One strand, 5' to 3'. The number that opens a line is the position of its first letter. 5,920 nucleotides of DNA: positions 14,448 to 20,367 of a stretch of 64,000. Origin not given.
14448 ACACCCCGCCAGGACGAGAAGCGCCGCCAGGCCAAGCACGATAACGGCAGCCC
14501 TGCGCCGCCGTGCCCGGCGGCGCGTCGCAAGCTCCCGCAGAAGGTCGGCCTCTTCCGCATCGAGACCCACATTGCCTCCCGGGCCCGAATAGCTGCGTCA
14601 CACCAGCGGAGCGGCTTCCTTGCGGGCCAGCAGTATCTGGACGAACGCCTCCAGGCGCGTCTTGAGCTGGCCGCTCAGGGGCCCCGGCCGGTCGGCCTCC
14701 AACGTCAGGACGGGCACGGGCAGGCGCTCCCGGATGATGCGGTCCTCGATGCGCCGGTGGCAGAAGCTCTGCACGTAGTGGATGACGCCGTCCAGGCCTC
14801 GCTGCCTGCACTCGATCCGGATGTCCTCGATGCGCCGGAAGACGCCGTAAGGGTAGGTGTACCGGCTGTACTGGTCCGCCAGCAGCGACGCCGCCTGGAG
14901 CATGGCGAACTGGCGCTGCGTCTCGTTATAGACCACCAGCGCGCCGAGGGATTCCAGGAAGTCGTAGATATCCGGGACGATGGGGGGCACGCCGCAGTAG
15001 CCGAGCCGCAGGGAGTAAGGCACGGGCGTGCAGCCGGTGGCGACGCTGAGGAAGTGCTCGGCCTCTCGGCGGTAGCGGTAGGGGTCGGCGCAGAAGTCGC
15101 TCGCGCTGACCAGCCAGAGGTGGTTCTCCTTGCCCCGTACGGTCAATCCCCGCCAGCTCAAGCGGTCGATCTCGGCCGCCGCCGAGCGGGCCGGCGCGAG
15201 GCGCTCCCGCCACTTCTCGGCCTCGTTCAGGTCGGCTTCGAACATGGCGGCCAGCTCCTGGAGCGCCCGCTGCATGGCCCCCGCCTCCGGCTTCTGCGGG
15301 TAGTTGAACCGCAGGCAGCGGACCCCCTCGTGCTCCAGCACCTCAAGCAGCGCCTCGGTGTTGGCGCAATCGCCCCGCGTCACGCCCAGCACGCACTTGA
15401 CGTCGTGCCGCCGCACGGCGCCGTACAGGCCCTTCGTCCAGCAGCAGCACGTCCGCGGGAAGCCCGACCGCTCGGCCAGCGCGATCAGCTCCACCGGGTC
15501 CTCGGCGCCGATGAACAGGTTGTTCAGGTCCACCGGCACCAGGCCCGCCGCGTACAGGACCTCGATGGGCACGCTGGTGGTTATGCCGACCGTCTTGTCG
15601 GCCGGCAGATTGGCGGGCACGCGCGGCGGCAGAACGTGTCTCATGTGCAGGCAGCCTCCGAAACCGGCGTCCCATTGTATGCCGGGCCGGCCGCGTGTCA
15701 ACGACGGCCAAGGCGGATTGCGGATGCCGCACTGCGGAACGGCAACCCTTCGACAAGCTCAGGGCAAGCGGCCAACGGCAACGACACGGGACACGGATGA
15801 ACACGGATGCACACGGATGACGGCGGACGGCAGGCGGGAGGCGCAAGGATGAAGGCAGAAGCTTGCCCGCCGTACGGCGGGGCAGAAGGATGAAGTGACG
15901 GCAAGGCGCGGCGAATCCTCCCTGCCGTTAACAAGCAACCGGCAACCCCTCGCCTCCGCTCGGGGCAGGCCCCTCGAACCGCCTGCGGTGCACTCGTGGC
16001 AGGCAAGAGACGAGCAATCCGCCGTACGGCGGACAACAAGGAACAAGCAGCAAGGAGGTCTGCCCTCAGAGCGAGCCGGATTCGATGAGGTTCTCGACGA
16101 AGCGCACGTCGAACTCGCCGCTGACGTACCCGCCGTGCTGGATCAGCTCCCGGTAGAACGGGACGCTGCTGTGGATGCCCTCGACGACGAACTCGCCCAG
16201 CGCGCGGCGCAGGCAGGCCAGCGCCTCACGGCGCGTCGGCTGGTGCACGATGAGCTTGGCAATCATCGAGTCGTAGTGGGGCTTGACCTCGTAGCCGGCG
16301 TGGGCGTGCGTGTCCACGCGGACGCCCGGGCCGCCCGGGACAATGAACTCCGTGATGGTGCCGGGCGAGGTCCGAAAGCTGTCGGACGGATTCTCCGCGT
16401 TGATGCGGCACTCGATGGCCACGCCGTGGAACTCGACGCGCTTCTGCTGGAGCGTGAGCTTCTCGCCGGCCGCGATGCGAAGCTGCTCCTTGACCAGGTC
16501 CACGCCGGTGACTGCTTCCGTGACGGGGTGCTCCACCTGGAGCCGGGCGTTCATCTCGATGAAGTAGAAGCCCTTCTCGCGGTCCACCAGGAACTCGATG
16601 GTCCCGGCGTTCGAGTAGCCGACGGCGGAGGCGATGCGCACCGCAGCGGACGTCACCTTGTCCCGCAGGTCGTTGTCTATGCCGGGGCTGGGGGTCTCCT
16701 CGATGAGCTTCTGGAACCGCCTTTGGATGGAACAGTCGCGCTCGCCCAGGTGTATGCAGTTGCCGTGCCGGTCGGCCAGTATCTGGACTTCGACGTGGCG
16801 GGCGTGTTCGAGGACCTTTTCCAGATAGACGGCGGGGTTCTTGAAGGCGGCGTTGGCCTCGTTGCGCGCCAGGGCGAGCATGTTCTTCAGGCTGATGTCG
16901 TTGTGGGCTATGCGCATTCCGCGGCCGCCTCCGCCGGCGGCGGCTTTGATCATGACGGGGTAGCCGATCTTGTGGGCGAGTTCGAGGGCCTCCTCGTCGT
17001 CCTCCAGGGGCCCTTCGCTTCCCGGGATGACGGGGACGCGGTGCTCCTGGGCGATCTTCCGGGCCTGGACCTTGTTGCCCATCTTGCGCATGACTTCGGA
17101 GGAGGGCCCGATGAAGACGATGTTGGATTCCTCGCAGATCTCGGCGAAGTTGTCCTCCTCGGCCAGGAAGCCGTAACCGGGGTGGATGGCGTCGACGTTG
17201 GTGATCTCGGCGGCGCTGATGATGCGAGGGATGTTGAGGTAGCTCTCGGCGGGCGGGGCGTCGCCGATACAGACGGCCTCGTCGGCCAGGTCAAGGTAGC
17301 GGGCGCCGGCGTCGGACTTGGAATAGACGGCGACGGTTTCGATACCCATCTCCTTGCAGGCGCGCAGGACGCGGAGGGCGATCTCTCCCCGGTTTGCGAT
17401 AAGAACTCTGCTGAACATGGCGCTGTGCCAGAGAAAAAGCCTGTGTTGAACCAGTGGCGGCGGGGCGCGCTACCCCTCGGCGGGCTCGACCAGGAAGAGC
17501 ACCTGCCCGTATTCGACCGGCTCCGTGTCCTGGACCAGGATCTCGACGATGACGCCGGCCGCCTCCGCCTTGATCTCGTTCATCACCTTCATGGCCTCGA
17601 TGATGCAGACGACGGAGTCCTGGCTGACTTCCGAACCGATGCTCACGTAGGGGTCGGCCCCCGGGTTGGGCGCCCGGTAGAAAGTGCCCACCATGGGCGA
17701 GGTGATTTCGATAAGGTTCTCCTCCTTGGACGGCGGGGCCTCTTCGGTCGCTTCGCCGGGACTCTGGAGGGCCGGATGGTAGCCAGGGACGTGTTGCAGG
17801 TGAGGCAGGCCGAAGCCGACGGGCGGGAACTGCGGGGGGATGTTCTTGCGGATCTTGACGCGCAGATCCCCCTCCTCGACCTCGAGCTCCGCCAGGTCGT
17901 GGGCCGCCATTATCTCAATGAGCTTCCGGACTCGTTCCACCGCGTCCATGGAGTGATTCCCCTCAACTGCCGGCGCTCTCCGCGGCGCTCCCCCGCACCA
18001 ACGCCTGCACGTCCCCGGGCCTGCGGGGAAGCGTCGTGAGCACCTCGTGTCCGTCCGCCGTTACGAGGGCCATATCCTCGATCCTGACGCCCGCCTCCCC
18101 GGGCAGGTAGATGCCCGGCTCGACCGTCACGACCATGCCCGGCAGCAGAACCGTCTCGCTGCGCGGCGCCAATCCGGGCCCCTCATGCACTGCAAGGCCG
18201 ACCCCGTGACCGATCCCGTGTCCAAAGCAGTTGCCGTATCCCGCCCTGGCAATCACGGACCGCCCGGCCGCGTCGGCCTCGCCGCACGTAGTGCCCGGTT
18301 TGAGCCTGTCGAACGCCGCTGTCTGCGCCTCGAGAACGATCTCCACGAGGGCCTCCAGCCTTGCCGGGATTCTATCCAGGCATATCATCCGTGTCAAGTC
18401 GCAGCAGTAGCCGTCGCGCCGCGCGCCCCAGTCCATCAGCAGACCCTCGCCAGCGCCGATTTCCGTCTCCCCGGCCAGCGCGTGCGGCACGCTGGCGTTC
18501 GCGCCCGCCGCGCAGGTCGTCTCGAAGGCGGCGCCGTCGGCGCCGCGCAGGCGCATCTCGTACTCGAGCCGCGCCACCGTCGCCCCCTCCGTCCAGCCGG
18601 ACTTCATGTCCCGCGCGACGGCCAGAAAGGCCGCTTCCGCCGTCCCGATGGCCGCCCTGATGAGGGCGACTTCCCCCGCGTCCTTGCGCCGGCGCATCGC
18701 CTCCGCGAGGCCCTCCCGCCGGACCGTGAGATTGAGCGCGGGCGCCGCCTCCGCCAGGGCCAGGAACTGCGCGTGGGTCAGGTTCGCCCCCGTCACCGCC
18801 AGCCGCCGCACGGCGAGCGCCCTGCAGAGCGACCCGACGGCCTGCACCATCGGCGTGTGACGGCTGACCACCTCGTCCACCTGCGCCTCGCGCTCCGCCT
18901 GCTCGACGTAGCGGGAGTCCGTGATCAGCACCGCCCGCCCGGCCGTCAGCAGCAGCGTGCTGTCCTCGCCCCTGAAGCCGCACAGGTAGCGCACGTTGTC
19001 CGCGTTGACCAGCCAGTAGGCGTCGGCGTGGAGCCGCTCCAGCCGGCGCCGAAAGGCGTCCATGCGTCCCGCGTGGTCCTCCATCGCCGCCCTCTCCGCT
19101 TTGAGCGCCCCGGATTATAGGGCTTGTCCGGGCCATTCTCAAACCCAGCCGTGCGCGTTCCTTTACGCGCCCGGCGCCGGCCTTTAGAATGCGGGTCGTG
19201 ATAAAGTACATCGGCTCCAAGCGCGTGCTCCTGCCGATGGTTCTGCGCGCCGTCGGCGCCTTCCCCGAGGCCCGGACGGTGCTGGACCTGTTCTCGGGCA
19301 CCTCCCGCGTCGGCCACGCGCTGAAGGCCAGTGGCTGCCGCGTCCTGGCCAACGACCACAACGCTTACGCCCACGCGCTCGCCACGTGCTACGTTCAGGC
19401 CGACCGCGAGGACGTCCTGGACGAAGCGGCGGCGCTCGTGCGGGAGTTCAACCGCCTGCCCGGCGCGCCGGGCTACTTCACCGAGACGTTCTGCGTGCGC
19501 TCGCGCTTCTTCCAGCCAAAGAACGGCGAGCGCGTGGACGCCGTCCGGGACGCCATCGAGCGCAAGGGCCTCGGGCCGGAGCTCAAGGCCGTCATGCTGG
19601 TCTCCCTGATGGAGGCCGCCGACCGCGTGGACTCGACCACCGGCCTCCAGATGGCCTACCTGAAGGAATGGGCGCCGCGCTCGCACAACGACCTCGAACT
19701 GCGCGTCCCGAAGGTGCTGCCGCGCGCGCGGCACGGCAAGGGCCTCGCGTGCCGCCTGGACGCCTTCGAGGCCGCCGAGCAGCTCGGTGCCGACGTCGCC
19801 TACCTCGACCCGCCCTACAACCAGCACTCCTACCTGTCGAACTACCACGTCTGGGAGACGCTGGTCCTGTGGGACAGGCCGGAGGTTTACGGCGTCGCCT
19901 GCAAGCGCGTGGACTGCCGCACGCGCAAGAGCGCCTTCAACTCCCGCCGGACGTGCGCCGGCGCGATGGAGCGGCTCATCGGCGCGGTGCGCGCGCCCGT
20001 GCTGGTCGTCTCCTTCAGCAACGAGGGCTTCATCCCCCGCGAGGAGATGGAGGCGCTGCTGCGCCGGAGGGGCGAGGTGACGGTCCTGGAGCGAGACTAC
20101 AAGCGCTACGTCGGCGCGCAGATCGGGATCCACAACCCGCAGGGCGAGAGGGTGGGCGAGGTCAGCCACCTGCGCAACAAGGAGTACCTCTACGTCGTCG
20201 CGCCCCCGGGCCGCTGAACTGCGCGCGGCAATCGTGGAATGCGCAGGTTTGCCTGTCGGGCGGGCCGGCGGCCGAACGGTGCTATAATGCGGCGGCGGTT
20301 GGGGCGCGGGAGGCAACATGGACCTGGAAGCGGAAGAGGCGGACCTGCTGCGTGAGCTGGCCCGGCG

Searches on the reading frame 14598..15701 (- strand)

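Call 75: search_protein_families(library=pfam, proteins=[window:14598-15701:-], max_evalue=0.0001)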
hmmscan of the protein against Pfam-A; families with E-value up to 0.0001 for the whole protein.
window:14598-15701:- (367 aa): 1 family
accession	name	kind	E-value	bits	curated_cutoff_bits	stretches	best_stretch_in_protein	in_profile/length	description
PF06050.19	HGD-D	-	1.4e-32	114.1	28.4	1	42-357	2-342/342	2-hydroxyglutaryl-CoA dehydratase, D-component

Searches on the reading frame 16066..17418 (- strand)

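Call 75: search_protein_families(library=pfam, proteins=[window:16066-17418:-], max_evalue=0.0001)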
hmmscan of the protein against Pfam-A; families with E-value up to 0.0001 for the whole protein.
window:16066-17418:- (450 aa): 5 families
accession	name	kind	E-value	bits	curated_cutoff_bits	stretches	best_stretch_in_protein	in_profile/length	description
PF02786.22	CPSase_L_D2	-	1.6e-80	270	19.8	1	116-322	2-209/211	Carbamoyl-phosphate synthase L chain, ATP binding domain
PF00289.28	Biotin_carb_N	-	6.7e-46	155.7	25.5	1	1-110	1-110/110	Biotin carboxylase, N-terminal domain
PF02785.25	Biotin_carb_C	-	7.4e-37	126.2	32.4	1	336-442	1-107/108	Biotin carboxylase C-terminal domain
PF07478.18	Dala_Dala_lig_C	-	7.6e-10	39.1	24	1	139-291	23-174/204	D-ala D-ala ligase C-terminus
PF02222.28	ATP-grasp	-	1.1e-06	28.9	27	1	138-290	16-160/179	ATP-grasp domain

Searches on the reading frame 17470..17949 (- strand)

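Call 76: search_protein_families(library=pfam, proteins=[window:17470-17949:-], max_evalue=0.0001)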
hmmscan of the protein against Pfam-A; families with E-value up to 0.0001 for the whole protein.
window:17470-17949:- (159 aa): 1 family
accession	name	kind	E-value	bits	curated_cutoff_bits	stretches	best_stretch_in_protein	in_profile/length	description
PF00364.28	Biotin_lipoyl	-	2.3e-21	75.9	22.1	1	81-152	2-71/73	Biotin-requiring enzyme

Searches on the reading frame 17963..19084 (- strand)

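Call 76: search_protein_families(library=pfam, proteins=[window:17963-19084:-], max_evalue=0.0001)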
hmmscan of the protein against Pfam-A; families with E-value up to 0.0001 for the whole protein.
window:17963-19084:- (373 aa): 2 families
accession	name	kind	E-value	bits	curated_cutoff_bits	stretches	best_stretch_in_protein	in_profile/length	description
PF00557.29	Peptidase_M24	-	8.5e-59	199.3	23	1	141-343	2-208/208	Metallopeptidase family M24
PF01321.24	Creatinase_N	-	2.7e-20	73.6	22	1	7-131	1-126/128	Creatinase/Prolidase N-terminal domain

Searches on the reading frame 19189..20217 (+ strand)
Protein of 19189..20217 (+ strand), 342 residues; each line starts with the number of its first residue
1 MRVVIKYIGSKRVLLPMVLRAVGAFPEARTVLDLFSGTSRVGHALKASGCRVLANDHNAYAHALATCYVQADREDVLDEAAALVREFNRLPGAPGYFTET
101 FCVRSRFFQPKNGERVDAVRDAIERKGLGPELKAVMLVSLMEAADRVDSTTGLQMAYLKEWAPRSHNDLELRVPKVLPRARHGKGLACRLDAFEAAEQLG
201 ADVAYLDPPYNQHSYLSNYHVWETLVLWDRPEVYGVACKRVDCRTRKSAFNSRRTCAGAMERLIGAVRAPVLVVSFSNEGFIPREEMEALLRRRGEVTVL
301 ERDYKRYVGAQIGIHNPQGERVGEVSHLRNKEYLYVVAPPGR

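Call 76: search_protein_families(library=pfam, proteins=[window:19189-20217:+], max_evalue=0.0001)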
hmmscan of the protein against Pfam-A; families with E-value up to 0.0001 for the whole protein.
window:19189-20217:+ (342 aa): 1 family
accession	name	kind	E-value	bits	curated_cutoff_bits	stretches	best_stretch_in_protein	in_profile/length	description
PF02086.21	MethyltransfD12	-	6.4e-33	115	22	1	7-241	1-216/253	D12 class N6 adenine-specific DNA methyltransferase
